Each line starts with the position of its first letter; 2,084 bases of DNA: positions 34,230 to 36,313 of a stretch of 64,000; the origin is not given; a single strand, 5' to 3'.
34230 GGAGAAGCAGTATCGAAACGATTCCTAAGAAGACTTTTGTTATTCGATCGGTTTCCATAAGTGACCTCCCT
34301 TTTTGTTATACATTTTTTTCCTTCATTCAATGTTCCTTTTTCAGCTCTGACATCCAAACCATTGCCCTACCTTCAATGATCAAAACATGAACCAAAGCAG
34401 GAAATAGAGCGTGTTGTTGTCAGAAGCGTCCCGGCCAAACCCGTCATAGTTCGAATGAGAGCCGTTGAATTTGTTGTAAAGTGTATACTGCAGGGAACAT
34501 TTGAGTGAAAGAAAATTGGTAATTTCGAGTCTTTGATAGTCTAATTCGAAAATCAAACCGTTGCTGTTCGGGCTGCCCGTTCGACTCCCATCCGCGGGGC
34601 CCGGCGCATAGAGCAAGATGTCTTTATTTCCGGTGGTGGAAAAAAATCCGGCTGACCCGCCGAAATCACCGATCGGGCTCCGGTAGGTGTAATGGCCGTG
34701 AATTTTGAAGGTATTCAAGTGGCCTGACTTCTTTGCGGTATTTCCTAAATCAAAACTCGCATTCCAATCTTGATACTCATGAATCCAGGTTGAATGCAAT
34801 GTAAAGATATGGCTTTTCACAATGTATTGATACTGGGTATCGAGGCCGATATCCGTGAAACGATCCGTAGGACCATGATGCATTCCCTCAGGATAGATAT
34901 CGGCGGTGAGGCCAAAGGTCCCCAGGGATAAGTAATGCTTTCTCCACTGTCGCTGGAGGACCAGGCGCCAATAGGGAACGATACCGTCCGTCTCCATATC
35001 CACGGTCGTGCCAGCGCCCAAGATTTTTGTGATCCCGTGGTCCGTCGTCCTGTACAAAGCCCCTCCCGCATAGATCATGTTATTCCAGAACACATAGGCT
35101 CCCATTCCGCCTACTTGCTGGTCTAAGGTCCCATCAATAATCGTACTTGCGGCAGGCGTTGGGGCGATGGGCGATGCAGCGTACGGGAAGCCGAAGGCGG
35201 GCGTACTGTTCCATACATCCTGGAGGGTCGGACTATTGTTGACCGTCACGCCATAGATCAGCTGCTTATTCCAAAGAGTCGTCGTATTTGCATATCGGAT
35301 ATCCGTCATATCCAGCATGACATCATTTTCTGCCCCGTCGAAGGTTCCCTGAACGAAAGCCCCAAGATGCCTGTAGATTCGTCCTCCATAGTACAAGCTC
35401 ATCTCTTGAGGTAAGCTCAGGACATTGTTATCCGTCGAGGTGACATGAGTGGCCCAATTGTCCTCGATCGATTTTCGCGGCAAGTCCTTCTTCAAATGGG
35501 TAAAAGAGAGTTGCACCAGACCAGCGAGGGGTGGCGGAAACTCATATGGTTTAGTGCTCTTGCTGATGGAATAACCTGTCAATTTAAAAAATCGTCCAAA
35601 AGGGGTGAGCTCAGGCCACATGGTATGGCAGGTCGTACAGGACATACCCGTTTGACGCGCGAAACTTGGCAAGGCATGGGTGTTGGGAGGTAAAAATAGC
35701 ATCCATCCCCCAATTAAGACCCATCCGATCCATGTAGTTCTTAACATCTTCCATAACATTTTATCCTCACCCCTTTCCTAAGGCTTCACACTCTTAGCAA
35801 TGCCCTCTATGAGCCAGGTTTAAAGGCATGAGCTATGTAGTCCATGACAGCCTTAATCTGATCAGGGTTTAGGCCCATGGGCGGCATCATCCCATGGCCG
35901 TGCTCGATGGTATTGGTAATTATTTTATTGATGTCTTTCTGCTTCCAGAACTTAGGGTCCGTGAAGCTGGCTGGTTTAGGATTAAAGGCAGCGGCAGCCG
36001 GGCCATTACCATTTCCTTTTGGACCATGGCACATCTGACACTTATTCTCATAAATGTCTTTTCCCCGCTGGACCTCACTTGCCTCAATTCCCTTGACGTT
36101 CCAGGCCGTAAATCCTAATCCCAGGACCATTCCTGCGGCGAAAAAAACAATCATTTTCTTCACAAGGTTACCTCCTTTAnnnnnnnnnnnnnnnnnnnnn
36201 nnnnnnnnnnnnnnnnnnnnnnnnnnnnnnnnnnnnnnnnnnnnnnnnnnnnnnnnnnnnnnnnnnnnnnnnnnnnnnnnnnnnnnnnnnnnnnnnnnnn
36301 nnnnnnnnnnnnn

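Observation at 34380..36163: Cyc2-like outer-membrane cytochrome-porin plus periplasmic cytochrome c, directly downstream of the bc fusion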

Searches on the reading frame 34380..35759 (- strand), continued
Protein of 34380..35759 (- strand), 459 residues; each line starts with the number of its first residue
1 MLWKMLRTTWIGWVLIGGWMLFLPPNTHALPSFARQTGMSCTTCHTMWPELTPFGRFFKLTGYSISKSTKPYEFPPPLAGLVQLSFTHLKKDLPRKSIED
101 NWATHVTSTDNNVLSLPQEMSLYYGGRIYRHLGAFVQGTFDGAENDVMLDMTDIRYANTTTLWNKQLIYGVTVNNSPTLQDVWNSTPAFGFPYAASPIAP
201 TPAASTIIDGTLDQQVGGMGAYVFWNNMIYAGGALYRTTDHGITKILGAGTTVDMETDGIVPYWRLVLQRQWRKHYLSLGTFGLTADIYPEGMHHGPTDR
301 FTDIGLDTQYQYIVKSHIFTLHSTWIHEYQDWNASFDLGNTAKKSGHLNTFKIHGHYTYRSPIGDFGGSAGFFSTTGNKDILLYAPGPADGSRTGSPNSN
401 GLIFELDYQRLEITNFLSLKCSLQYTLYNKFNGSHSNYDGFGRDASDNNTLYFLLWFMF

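Call 86: search_protein_families(library=ncbifam, alignment_id=A3, max_evalue=0.1)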
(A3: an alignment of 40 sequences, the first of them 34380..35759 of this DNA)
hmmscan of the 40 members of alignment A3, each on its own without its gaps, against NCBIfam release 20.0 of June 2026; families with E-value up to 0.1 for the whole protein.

A. member 1, window:34380-35759:- (459 aa): 0 families

B. families by the number of members that match (of 40 scanned): 7 families
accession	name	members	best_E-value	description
NF041895.1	choice_anch_V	3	0.0082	choice-of-anchor V domain-containing protein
NF033709.1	PorV_fam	1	0.0043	PorV/PorQ family protein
NF005688.0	PRK07488.1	1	0.026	indoleacetamide hydrolase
TIGR02738.1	TrbB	1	0.058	type-F conjugative transfer system pilin assembly thiol-disulfide isomerase TrbB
NF047994.1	RP198FamTckup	1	0.06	RP198 family tick cell line-upregulated protein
NF033710.1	T9SS_OM_PorV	1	0.076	type IX secretion system outer membrane channel protein PorV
NF033196.2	c_type_nonphoto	1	0.085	c-type cytochrome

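Call 88: find_encoding_contigs(protein=P0013, flank=7000, max_places=1)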
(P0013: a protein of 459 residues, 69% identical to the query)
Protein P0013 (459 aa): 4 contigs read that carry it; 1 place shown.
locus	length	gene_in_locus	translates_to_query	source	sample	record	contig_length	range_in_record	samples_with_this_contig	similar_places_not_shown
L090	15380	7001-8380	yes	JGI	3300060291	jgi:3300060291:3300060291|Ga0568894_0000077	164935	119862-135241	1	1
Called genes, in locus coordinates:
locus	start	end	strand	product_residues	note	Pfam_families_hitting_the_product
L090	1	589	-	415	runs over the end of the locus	PF00033:Cytochrome_B, PF13631:Cytochrom_B_N_2, PF00032:Cytochrom_B_C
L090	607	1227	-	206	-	PF00355:Rieske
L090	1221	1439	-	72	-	-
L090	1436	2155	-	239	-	PF22113:Mtrc-MtrF_II-IV_dom (faint), PF02085:Cytochrom_CIII (faint), PF14522:Cytochrome_C7 (faint), PF14537:Cytochrom_c3_2 (faint)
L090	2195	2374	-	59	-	-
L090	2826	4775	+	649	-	PF06480:FtsH_ext, PF00004:AAA, PF07728:AAA_5 (weak), PF23902:AAA_lid_PRS2_C (faint), PF17862:AAA_lid_3, PF01434:Peptidase_M41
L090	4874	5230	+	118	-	-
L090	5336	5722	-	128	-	PF03625:DUF302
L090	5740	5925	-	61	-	PF01957:NfeD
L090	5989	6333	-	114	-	PF09851:SHOCT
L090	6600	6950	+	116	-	PF00034:Cytochrom_C, PF13442:Cytochrome_CBB3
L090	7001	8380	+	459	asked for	-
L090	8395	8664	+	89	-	-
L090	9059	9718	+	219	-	PF01464:SLT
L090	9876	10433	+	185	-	-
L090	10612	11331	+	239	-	-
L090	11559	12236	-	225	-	PF13549:ATP-grasp_5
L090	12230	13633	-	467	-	PF02629:CoA_binding, PF13380:CoA_binding_2, PF13607:Succ_CoA_lig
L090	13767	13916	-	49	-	-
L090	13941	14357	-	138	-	PF07883:Cupin_2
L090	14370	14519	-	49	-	-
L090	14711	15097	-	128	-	PF04343:DUF488, PF22751:DUF488-N3a, PF22752:DUF488-N3i (weak)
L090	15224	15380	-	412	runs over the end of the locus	PF00724:Oxidored_FMN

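Call 89: find_encoding_contigs(protein=P0029, flank=7000, max_places=1)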
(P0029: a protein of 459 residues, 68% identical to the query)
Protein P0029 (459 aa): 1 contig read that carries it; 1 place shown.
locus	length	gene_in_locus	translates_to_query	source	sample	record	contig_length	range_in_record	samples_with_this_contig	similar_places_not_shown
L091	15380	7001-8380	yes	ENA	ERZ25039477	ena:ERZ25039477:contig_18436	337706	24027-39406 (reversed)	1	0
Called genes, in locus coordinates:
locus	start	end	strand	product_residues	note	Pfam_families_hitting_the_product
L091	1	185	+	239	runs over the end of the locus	PF02355:SecD_SecF_C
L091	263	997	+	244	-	PF07758:DUF1614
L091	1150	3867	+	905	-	PF00675:Peptidase_M16, PF05193:Peptidase_M16_C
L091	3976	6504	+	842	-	PF00033:Cytochrome_B, PF13631:Cytochrom_B_N_2, PF00032:Cytochrom_B_C, PF00034:Cytochrom_C, PF13442:Cytochrome_CBB3 (weak), PF00355:Rieske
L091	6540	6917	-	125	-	-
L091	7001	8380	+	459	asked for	-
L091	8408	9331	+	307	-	PF05239:PRC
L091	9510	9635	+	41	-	-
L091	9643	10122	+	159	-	PF05239:PRC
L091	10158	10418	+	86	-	PF26390:MamS_MamX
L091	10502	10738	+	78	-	-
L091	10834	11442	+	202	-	PF02517:Rce1-like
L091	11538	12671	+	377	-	PF02163:Peptidase_M50, PF00571:CBS (weak)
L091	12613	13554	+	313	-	PF01925:TauE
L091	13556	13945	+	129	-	PF07843:DUF1634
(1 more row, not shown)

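Call 90: find_encoding_contigs(protein=P0014, flank=7000, max_places=1)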
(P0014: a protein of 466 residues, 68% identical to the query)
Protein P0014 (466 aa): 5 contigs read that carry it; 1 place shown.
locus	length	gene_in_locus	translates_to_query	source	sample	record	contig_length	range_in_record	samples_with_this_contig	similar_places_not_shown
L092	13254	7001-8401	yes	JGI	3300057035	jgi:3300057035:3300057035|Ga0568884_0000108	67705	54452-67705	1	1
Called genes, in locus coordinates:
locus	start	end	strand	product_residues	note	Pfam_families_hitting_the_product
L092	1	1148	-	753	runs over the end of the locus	PF00324:AA_permease, PF13520:AA_permease_2, PF00582:Usp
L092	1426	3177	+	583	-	PF00850:Hist_deacetyl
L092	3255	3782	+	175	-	PF00578:AhpC-TSA, PF08534:Redoxin, PF13905:Thioredoxin_8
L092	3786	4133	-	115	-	PF00543:P-II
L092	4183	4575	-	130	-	-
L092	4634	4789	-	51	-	PF04945:YHS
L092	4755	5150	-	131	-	PF01957:NfeD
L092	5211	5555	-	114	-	PF09851:SHOCT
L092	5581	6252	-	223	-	PF13442:Cytochrome_CBB3 (faint)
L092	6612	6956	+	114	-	PF13442:Cytochrome_CBB3, PF00034:Cytochrom_C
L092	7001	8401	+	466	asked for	-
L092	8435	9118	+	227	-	PF09990:DUF2231, PF13442:Cytochrome_CBB3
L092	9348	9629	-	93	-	-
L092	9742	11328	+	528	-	PF01266:DAO, PF16901:DAO_C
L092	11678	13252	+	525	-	?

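Call 91: find_encoding_contigs(protein=P0037, flank=7000, max_places=1)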
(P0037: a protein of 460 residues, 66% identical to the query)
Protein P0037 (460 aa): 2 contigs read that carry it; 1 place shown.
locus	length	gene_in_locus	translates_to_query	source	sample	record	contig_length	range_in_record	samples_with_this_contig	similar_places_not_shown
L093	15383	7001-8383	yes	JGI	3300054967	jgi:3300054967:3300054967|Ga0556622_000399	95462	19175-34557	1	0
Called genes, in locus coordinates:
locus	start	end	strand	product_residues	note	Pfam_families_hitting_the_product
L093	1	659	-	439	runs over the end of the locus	PF03349:Toluene_X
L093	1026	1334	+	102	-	-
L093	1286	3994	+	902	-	PF00675:Peptidase_M16, PF05193:Peptidase_M16_C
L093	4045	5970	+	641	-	PF00033:Cytochrome_B, PF13631:Cytochrom_B_N_2, PF00032:Cytochrom_B_C, PF00034:Cytochrom_C, PF13442:Cytochrome_CBB3 (weak)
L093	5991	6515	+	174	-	PF00355:Rieske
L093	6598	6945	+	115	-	PF00034:Cytochrom_C, PF13442:Cytochrome_CBB3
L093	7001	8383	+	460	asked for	-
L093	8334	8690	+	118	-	PF02517:Rce1-like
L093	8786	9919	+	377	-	PF02163:Peptidase_M50, PF00571:CBS (weak)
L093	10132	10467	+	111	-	-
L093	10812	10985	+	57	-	-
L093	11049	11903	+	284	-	-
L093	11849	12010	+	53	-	-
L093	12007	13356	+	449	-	PF05977:MFS_3 (faint), PF07690:MFS_1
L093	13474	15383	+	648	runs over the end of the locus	PF06480:FtsH_ext, PF00004:AAA, PF07728:AAA_5 (weak), PF23902:AAA_lid_PRS2_C (weak), PF17862:AAA_lid_3, PF01434:Peptidase_M41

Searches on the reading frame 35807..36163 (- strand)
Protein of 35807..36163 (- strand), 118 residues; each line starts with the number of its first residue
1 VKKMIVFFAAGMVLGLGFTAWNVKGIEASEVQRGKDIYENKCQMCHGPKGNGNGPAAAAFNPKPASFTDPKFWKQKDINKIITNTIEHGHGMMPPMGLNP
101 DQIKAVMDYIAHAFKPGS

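Call 3: search_protein_families(library=pfam, proteins=[window:35807-36163:-], max_evalue=0.01)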
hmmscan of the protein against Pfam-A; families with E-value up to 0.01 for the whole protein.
window:35807-36163:- (118 aa): 2 families
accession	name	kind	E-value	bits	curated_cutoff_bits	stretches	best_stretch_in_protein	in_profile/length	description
PF00034.26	Cytochrom_C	-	4.1e-14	54.1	21.3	1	31-112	1-88/90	Cytochrome c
PF13442.11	Cytochrome_CBB3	-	5.8e-13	49.4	27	1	30-110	2-68/68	Cytochrome C oxidase, cbb3-type, subunit III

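Call 4: search_protein_families(library=ncbifam, proteins=[window:35807-36163:-], max_evalue=0.01)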
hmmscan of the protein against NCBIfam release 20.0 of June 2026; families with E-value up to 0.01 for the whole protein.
window:35807-36163:- (118 aa): 12 families
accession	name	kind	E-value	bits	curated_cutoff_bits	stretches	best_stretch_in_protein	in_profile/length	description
NF033864.1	cytochrome579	equivalog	6.4e-08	32.5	280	1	26-94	44-113/179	cytochrome 579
TIGR00782.1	ccoP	equivalog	7.8e-07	28.7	179.95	1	27-111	199-279/285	cytochrome-c oxidase, cbb3-type subunit III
NF045930.1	Cytc6PetJCyano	equivalog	1.7e-06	27.9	135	1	16-111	13-103/110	cytochrome c6 PetJ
NF045774.1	cytochro_C551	exception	3.9e-06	26.8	118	1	27-112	35-108/110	cytochrome c551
NF045773.1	cytochro_C550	exception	6.8e-06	26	125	1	27-111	45-117/118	cytochrome c550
NF050122.1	bc1_QcrC_actin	exception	5.9e-05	22.5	200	1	26-54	36-64/253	cytochrome bc1 complex diheme cytochrome c subunit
TIGR03872.1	cytochrome_MoxG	equivalog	0.00013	22.1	147.8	1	24-113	37-121/133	cytochrome c(L), periplasmic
NF040606.1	CytoC_perox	subfamily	0.00019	20.8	150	1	25-76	292-345/524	di-heme-cytochrome C peroxidase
NF011054.0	PRK14486.1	equivalog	0.00035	20.2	447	1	27-111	211-288/294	putative bifunctional cbb3-type cytochrome c oxidase subunit II/cytochrome c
TIGR02603.1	CxxCH_TIGR02603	domain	0.0016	18.4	68.15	0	30-56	2-30/134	putative heme-binding domain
NF052248.1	SorU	equivalog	0.0057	16.9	100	0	74-110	34-72/72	SorU family sulfite dehydrogenase c-type cytochrome subunit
TIGR03874.1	4cys_cytochr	equivalog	0.0069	16.1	161.75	1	37-59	39-61/143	c-type cytochrome, methanol metabolism-related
